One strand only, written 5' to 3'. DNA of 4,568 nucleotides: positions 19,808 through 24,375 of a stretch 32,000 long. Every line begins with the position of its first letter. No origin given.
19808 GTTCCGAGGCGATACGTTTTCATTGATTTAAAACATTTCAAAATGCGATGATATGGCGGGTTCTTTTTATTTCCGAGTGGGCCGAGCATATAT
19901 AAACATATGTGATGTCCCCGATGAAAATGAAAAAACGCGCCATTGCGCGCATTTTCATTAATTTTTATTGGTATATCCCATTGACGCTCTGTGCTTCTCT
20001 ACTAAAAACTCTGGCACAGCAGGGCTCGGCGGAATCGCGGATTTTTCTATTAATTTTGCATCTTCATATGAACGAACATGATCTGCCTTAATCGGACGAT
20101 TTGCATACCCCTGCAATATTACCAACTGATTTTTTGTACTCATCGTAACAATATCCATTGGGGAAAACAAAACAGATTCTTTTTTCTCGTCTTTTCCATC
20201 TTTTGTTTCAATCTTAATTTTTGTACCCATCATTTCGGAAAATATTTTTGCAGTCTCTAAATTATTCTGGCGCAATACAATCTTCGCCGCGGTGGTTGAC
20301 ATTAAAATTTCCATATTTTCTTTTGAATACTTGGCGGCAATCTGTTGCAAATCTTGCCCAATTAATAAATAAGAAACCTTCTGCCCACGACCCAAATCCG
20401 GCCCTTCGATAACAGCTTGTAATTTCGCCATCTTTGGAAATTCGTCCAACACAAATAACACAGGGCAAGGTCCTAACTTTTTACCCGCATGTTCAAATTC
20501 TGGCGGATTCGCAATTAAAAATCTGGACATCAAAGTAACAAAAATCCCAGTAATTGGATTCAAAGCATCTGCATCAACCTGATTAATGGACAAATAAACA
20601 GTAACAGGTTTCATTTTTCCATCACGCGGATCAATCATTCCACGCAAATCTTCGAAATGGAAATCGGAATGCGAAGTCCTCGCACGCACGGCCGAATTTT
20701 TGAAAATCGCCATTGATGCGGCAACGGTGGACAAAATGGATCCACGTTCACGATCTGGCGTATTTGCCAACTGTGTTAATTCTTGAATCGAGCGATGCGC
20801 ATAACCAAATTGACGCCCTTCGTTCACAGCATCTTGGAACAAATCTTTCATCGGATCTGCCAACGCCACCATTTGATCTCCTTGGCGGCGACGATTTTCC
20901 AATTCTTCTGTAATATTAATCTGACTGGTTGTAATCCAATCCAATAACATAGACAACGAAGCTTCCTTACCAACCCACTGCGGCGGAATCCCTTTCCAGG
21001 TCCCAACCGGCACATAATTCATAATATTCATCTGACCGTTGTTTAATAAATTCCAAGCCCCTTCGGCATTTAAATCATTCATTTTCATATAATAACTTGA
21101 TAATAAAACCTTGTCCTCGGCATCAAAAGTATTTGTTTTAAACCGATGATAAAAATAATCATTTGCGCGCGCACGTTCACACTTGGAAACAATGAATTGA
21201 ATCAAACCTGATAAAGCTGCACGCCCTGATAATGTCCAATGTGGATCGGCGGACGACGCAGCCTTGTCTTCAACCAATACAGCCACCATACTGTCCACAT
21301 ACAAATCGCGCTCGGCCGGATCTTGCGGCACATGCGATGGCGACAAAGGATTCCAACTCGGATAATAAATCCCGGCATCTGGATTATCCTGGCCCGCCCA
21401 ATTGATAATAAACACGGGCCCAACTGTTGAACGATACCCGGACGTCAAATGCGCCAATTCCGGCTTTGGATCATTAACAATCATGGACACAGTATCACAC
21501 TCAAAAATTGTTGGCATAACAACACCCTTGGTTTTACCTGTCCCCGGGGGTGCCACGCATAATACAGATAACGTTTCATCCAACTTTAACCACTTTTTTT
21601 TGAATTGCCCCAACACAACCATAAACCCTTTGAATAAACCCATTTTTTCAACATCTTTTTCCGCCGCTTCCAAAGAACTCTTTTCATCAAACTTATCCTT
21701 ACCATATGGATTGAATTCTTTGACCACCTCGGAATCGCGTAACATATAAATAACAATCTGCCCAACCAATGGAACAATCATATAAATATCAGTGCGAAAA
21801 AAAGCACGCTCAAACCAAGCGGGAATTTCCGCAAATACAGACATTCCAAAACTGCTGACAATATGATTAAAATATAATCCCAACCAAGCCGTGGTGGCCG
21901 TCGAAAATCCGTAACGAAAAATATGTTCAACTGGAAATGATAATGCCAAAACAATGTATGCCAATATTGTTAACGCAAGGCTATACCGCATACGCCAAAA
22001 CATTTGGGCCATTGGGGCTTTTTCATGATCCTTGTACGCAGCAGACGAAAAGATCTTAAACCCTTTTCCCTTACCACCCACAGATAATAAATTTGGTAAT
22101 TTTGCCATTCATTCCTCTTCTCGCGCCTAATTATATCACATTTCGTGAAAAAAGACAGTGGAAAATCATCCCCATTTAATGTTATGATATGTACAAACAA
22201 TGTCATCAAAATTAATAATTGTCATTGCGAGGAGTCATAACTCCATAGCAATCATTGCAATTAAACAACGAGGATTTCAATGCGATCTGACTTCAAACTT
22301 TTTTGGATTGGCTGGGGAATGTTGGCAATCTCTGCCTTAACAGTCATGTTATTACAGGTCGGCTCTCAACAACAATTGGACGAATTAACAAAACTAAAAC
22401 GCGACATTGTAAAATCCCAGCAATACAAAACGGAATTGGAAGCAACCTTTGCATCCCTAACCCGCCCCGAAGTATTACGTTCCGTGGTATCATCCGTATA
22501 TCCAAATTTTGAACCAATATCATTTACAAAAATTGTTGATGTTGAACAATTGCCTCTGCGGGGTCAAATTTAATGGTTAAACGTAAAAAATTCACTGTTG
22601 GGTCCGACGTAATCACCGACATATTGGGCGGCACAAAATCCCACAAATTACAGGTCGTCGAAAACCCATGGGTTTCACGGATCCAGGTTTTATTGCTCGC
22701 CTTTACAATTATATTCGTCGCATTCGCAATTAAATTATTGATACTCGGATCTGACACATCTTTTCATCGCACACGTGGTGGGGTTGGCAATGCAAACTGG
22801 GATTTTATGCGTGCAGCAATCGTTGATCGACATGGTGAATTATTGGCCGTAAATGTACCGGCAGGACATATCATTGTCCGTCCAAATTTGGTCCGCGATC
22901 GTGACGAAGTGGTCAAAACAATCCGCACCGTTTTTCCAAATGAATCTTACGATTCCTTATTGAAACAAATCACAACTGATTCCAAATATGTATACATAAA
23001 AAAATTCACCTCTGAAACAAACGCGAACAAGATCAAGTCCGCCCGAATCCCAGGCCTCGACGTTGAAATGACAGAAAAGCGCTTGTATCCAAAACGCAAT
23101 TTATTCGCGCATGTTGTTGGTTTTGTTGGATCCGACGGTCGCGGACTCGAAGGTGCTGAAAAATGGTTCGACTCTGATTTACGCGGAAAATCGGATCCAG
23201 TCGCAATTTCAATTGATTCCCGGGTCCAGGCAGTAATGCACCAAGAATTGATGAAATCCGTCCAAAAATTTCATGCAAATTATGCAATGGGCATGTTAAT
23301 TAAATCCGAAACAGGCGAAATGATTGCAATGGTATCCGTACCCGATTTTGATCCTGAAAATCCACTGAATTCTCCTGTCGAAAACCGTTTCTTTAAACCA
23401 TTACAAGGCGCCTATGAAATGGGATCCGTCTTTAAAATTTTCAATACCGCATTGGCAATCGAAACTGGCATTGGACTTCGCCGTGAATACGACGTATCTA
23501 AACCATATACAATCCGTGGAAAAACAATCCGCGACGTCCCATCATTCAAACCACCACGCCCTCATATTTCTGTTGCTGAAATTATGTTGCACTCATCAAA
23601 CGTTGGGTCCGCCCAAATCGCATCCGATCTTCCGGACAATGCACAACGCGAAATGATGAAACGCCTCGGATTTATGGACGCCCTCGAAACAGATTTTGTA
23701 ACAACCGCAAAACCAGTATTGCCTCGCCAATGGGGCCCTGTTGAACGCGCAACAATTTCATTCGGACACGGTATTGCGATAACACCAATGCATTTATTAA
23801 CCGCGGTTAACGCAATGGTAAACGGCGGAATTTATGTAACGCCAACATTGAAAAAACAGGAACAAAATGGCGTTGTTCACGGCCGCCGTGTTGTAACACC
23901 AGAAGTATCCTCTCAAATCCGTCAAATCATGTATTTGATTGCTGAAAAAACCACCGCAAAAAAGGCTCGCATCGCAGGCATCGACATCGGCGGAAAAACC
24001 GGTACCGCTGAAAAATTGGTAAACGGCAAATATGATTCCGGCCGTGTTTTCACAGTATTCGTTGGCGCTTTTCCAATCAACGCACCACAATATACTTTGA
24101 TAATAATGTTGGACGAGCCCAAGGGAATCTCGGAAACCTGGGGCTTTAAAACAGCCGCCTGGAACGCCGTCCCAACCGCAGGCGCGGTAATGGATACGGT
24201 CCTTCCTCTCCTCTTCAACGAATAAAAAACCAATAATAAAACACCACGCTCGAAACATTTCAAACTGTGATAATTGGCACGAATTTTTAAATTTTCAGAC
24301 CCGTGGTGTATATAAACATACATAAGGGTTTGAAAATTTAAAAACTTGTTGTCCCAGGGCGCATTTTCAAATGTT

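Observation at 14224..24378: Family of ~127-bp nested palindromic elements with a conserved ATAAAC apical loop and covarying stems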

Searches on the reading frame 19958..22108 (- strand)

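Call 12: search_protein_families(library=pfam, proteins=[window:19958-22108:-])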
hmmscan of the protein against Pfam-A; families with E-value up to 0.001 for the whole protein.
window:19958-22108:- (716 aa): 3 families
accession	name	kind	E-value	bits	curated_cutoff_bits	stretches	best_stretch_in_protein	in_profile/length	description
PF02534.20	T4SS-DNA_transf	-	7.6e-49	167.2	20.1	2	436-690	204-455/468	Type IV secretory system Conjugative DNA transfer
PF12696.13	TraG-D_C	-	1.9e-17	63.8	22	1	549-643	1-95/126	TraM recognition site of TraD and TraG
PF10412.15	TrwB_AAD_bind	-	1.7e-12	47.4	20.5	1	497-630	201-326/387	Type IV secretion-system coupling protein DNA-binding domain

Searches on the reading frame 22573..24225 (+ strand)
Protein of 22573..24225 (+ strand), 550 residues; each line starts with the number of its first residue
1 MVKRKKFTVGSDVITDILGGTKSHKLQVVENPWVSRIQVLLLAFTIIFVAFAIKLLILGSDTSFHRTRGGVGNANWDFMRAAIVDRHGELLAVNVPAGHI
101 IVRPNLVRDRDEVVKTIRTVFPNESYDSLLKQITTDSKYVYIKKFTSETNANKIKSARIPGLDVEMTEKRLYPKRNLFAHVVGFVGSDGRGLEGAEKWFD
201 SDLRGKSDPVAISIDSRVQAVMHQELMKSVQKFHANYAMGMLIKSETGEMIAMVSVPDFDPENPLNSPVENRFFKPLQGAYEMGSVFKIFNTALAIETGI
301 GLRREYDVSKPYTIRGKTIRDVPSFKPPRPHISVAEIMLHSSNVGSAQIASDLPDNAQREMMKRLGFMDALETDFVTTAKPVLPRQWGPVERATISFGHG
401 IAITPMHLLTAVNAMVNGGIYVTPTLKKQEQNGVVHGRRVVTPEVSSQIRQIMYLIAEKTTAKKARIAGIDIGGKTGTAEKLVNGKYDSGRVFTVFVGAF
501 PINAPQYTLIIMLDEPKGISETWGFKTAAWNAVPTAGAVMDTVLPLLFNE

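Call 12: search_protein_families(library=pfam, proteins=[window:22573-24225:+])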
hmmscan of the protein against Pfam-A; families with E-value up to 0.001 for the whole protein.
window:22573-24225:+ (550 aa): 2 families
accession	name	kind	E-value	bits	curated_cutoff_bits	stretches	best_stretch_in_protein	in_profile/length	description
PF00905.27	Transpeptidase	-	3.2e-53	181.3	22.1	1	241-527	4-289/299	Penicillin binding protein transpeptidase domain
PF03717.20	PBP_dimer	-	1.1e-13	52.5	24.4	1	80-208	6-163/180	Penicillin-binding Protein dimerisation domain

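Call 14: find_encoding_contigs(protein=window:22573-24225:+, flank=10000, max_places=6)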
Protein window:22573-24225:+ (550 aa): 1 contig read that carries it; 1 place shown.
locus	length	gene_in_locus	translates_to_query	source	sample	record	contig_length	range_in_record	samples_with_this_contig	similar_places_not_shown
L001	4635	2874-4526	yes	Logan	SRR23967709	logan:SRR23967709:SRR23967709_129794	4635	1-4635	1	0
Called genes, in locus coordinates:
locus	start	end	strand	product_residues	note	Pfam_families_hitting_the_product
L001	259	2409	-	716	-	PF02534:T4SS-DNA_transf, PF10412:TrwB_AAD_bind, PF12696:TraG-D_C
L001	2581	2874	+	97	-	-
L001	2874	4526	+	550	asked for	PF03717:PBP_dimer, PF00905:Transpeptidase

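Call 27: find_homologous_proteins(query=window:22573-24225:+, max_evalue=1e-40)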
Query window:22573-24225:+ (550 aa): 5237 proteins with E <= 1e-40 among 8000 candidates; the best 120 are listed.
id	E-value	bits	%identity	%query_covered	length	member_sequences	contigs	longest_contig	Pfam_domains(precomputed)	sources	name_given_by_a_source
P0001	0.0e+0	1236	100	100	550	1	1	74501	PF03717.21,PF00905.28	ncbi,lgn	-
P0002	1.3e-196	673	53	99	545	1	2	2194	PF03717.21,PF00905.28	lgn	-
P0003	2.3e-186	639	56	94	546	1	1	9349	PF03717.21,PF00905.28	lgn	-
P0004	2.2e-182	626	53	99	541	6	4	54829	PF03717.21,PF00905.28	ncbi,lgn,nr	ncbi:MAG: penicillin-binding protein 2 [Alphaproteobacteria bacterium]|nr:penicillin-binding protein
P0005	3.8e-182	625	55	93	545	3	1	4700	PF03717.21,PF00905.28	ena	-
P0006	5.5e-180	618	53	99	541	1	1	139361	PF03717.21,PF00905.28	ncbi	-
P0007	2.0e-179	616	53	99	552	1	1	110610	PF03717.21,PF00905.28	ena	-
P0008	5.2e-179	614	52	99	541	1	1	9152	PF03717.21,PF00905.28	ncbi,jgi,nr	ncbi:MAG: penicillin-binding protein 2 [Rickettsiales bacterium]|jgi:cell division protein FtsI (pen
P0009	5.9e-179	614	54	93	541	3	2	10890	PF03717.21,PF00905.28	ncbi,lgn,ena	-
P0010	1.1e-178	613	55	93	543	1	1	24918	PF03717.21,PF00905.28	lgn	-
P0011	1.1e-178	613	52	99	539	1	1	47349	PF03717.21,PF00905.28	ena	-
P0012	2.0e-178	613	51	99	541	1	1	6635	PF03717.21,PF00905.28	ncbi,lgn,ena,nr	ncbi:MAG: penicillin-binding protein 2 [Alphaproteobacteria bacterium]|nr:penicillin-binding protein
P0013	4.1e-178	612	51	99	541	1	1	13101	PF03717.21,PF00905.28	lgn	-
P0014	5.5e-178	611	52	99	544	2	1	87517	PF03717.21,PF00905.28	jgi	-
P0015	9.2e-178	610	54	93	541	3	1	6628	PF03717.21,PF00905.28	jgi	jgi:cell division protein FtsI (penicillin-binding protein 3)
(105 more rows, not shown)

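Call 30: list_cluster_members(proteins=[P0001, P0003, P0002])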
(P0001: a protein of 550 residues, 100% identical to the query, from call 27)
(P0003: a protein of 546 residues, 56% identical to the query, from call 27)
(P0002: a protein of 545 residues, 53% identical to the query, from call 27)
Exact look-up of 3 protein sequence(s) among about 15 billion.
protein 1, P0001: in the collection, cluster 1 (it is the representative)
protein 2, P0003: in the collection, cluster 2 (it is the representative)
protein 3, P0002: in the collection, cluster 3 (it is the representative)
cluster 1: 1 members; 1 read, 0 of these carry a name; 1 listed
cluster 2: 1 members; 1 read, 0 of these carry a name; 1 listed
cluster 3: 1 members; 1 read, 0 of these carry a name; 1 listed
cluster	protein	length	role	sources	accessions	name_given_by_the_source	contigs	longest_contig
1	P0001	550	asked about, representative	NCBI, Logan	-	-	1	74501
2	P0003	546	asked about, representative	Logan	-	-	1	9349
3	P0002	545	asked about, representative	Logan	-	-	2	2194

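Call 69: find_encoding_contigs(protein=P0003, flank=10000, max_places=3)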
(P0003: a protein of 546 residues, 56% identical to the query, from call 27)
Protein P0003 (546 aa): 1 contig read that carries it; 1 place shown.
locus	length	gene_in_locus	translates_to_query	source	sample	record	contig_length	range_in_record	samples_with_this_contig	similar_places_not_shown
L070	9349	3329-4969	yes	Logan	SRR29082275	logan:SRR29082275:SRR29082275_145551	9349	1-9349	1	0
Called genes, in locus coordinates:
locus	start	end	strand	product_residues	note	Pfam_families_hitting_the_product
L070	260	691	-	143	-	PF21157:DksA_N (weak)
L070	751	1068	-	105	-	PF00085:Thioredoxin, PF14595:Thioredoxin_9 (weak), PF13098:Thioredoxin_2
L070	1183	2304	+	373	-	PF00266:Aminotran_5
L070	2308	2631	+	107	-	PF01883:FeS_assembly_P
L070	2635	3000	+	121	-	PF02657:SufE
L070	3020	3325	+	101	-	-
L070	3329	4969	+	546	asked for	PF03717:PBP_dimer, PF00905:Transpeptidase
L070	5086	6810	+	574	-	PF01368:DHH, PF02272:DHHA1, PF17768:RecJ_OB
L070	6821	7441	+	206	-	PF03548:LolA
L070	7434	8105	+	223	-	-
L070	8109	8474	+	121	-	-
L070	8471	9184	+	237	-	PF00902:TatC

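Call 70: find_encoding_contigs(protein=P0004, flank=10000, max_places=3)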
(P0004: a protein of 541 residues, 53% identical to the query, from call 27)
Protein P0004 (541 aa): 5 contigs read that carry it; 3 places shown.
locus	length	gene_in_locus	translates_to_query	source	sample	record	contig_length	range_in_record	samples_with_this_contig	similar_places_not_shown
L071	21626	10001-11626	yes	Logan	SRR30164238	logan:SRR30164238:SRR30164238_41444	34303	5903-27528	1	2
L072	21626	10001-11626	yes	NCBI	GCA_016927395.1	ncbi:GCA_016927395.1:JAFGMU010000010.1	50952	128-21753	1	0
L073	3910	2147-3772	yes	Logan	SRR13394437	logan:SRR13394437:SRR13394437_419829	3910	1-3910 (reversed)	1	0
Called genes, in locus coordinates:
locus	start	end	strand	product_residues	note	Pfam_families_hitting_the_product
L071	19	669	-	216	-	PF02390:Methyltransf_4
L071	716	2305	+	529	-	PF00749:tRNA-synt_1c, PF19269:Anticodon_2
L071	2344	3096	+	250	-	PF03006:HlyIII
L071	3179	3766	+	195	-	-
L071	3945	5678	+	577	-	PF07973:tRNA_SAD, PF00587:tRNA-synt_2b, PF03129:HGTP_anticodon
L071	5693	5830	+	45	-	-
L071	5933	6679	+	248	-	PF05036:SPOR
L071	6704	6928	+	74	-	PF02416:TatA_B_E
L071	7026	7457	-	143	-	PF21157:DksA_N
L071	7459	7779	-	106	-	PF00085:Thioredoxin, PF13098:Thioredoxin_2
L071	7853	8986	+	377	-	PF00266:Aminotran_5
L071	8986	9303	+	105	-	PF01883:FeS_assembly_P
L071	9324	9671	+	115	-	PF02657:SufE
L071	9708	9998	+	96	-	-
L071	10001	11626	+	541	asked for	PF03717:PBP_dimer, PF00905:Transpeptidase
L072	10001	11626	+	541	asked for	PF03717:PBP_dimer, PF00905:Transpeptidase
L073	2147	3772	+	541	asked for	PF03717:PBP_dimer, PF00905:Transpeptidase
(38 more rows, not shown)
